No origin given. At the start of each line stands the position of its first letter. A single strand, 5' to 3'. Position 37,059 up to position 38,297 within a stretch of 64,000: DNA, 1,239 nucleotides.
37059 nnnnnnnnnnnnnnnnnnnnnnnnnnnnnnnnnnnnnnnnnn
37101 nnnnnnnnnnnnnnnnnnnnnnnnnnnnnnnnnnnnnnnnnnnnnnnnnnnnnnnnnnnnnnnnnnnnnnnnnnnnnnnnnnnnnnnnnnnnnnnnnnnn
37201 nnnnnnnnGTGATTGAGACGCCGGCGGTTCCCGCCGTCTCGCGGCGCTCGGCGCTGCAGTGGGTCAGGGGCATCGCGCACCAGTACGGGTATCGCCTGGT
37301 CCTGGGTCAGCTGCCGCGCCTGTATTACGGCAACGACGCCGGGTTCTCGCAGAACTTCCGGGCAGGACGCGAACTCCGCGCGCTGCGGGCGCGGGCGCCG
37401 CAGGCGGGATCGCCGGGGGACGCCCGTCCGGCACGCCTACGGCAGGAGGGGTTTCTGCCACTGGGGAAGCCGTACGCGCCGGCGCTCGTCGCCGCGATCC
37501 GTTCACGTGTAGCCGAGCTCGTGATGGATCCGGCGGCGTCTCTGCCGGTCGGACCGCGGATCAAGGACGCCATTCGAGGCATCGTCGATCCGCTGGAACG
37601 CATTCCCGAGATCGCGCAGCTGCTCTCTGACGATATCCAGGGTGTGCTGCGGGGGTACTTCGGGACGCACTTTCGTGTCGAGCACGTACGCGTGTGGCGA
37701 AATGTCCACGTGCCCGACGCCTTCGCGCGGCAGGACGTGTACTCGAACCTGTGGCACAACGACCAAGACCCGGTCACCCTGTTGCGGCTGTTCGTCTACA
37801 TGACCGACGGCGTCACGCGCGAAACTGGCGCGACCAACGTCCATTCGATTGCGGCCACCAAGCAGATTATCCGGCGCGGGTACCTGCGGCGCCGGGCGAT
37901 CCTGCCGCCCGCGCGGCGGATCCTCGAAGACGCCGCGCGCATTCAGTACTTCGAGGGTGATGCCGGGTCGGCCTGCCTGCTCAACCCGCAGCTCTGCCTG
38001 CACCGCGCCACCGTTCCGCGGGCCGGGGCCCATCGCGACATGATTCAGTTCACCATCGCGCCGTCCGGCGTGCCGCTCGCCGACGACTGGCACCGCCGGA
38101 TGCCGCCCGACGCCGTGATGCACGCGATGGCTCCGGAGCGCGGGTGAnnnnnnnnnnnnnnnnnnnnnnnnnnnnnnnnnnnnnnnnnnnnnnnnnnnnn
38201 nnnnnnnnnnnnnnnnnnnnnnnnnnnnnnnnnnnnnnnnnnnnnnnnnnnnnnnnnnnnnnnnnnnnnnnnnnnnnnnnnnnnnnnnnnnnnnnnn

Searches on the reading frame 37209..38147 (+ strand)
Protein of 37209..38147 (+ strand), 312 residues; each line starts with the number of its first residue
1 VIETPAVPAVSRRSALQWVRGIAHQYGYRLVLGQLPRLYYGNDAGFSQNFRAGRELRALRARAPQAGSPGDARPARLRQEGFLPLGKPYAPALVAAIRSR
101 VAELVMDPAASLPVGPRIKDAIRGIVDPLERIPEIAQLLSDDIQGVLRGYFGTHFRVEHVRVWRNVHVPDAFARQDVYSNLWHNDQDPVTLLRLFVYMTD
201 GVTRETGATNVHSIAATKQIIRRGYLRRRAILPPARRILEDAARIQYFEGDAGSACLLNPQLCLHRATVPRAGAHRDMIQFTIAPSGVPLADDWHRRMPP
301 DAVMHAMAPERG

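Call 8: search_protein_families(library=pfam, proteins=[window:37209-38147:+])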
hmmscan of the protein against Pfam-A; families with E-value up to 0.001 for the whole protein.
window:37209-38147:+ (312 aa): 0 families

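Call 26: search_protein_families(library=ncbifam, proteins=[window:37209-38147:+], max_evalue=0.01)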
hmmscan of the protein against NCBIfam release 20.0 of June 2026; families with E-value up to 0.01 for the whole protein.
window:37209-38147:+ (312 aa): 0 families

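Call 30: search_solved_structures(query=A2, max_evalue=10)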
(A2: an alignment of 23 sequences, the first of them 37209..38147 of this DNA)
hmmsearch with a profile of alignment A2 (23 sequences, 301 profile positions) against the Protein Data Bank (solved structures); distinct sequences matched with E-value up to 10: 22.
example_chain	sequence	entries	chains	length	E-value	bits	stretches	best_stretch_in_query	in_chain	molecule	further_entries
7wpy_A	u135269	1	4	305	0.014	17.9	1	59-119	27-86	Dioxygenase andA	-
5zm2_A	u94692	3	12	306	0.016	17.8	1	59-119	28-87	Dioxygenase andA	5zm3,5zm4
2lsg_A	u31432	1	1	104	0.061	15.9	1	61-148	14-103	DNA repair protein REV1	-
4fjo_A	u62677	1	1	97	0.061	15.9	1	63-148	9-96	DNA repair protein REV1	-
6c59_A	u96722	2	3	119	0.065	15.8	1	60-148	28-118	Chimeric Pol kappa RIR Rev1 C-terminal domain | Chimeric protein of the Pol Kappa RIR helix and the Rev1 C-terminal domain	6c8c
2lsi_A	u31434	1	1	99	0.081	15.5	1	62-148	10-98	DNA repair protein REV1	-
2lsj_A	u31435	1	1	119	0.081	15.5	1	61-148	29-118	DNA repair protein REV1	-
4ext_A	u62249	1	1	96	0.085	15.4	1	63-148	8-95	DNA repair protein REV1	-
2lsk_A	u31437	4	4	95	0.087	15.4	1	64-148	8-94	DNA repair protein REV1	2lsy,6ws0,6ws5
2n1g_A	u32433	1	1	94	0.089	15.3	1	64-148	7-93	DNA repair protein REV1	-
8zyb_E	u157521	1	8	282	0.11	15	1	179-203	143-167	DhiD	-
3vu7_H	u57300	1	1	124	0.15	14.6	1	62-148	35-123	DNA repair protein REV1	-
4mhr_A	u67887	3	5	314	0.15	14.6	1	60-250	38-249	Ectoine hydroxylase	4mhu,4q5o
7dzz_A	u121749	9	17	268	0.16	14.5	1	66-204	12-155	Phytanoyl-CoA dioxygenase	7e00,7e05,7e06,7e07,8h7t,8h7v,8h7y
7e01_A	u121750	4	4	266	0.16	14.5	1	66-204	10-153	Phytanoyl-CoA dioxygenase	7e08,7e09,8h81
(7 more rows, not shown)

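Call 43: predict_structure(alignment_id=A2)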
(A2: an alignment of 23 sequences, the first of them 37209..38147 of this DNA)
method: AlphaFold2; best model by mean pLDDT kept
length: 312 residues; sequences in the alignment: 23
mean_pLDDT: 91.2   pTM: 0.86
mean pLDDT of the five models: 91.2, 89.7, 89.1, 88.8, 86.1
residues with pLDDT >= 90: 227; 70-90: 63; 50-70: 21; < 50: 1
segments of 3 or more residues with pLDDT < 50: none
pLDDT, mean of each block of 10 residues (from residue 1): 61 74 69 81 89 97 86 97 97 98 96 84 96 98 97 97 95 88 94 98 97 96 89 95 97 98 96 97 97 95 81 49
secondary structure, 60 per line:
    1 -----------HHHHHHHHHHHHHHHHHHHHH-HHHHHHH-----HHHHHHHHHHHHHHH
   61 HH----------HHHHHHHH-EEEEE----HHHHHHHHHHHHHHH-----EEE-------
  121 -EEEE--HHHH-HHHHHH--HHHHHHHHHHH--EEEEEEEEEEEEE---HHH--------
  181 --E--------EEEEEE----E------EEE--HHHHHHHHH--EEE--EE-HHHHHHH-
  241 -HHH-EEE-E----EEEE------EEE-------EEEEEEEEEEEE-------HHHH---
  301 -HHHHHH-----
elements in order: H12-32 H34-40 H46-62 H73-80 E82-86 H91-105 E111-113 E122-125 H128-131 H133-138 H141-151 E154-166 E192-197 E209-211 H214-222 E225-227 H233-239 E246-248 E255-258 E265-267 E275-286 H294-297 H302-307

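Call 44: search_protein_families(library=pfam, proteins=[window:37209-38147:+], max_evalue=1)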
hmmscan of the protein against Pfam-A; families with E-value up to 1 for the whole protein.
window:37209-38147:+ (312 aa): 0 families

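Call 48: fold_search(model_id=the predicted structure, library=pdb)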
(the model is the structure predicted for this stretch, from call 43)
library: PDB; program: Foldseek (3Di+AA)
matches with E <= 10: 1614; with E <= 0.001: 492
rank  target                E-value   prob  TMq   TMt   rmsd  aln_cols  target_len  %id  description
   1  5ep9_B                1.2e-10  1.00  0.49  0.59   7.6       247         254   12  Crystal structure of the non-heme alpha ketoglutarate dependent epimerase SnoN from nogalamycin biosynthesis (released 2016-05-11)
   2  5erl_A                2.2e-10  1.00  0.47  0.56   8.3       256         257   14  Crystal structure of the epimerase SnoN in complex with Ni2+, succinate and nogalamycin RO (released 2016-05-11)
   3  5ep9_C                2.3e-10  1.00  0.46  0.59   8.9       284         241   13  Crystal structure of the non-heme alpha ketoglutarate dependent epimerase SnoN from nogalamycin biosynthesis (released 2016-05-11)
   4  4xcb_B                2.8e-10  1.00  0.46  0.54  10.0       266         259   14  Crystal Structure of HygX from Streptomyces hygroscopicus with nickel, 2-oxoglutarate, and hygromycin B bound (released 2015-08-05)
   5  5ep9_A                3.2e-10  1.00  0.49  0.58   7.4       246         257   13  Crystal structure of the non-heme alpha ketoglutarate dependent epimerase SnoN from nogalamycin biosynthesis (released 2016-05-11)
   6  5epa_F                3.2e-10  1.00  0.49  0.60   8.0       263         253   15  Crystal structure of non-heme alpha ketoglutarate dependent carbocyclase SnoK from nogalamycin biosynthesis (released 2016-05-11)
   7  5ep9_D                3.4e-10  1.00  0.48  0.60   7.8       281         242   13  Crystal structure of the non-heme alpha ketoglutarate dependent epimerase SnoN from nogalamycin biosynthesis (released 2016-05-11)
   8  5epa_A                3.4e-10  1.00  0.49  0.59   7.8       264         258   14  Crystal structure of non-heme alpha ketoglutarate dependent carbocyclase SnoK from nogalamycin biosynthesis (released 2016-05-11)
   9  7dt0_E                4.1e-10  1.00  0.51  0.63   5.5       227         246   12  Proline hydroxylase H11-N101I mutant (released 2022-01-12)
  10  5erl_D                4.9e-10  1.00  0.47  0.56   8.0       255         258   13  Crystal structure of the epimerase SnoN in complex with Ni2+, succinate and nogalamycin RO (released 2016-05-11)
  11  4xca_D                4.9e-10  1.00  0.46  0.55   8.7       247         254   15  Crystal Structure of HygX from Streptomyces hygroscopicus with nickel and 2-oxoglutarate bound (released 2015-08-05)
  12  4xcb_D                5.2e-10  1.00  0.46  0.56   8.3       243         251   15  Crystal Structure of HygX from Streptomyces hygroscopicus with nickel, 2-oxoglutarate, and hygromycin B bound (released 2015-08-05)
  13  4xcb_A                5.6e-10  1.00  0.47  0.55  10.0       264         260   15  Crystal Structure of HygX from Streptomyces hygroscopicus with nickel, 2-oxoglutarate, and hygromycin B bound (released 2015-08-05)
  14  5nch_B                6.3e-10  1.00  0.50  0.60   6.5       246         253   16  GriE apo form (released 2017-10-04)
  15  8zyb_E                6.7e-10  1.00  0.48  0.53   6.8       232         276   16  a-KG dependent oxygenase (released 2025-06-18)
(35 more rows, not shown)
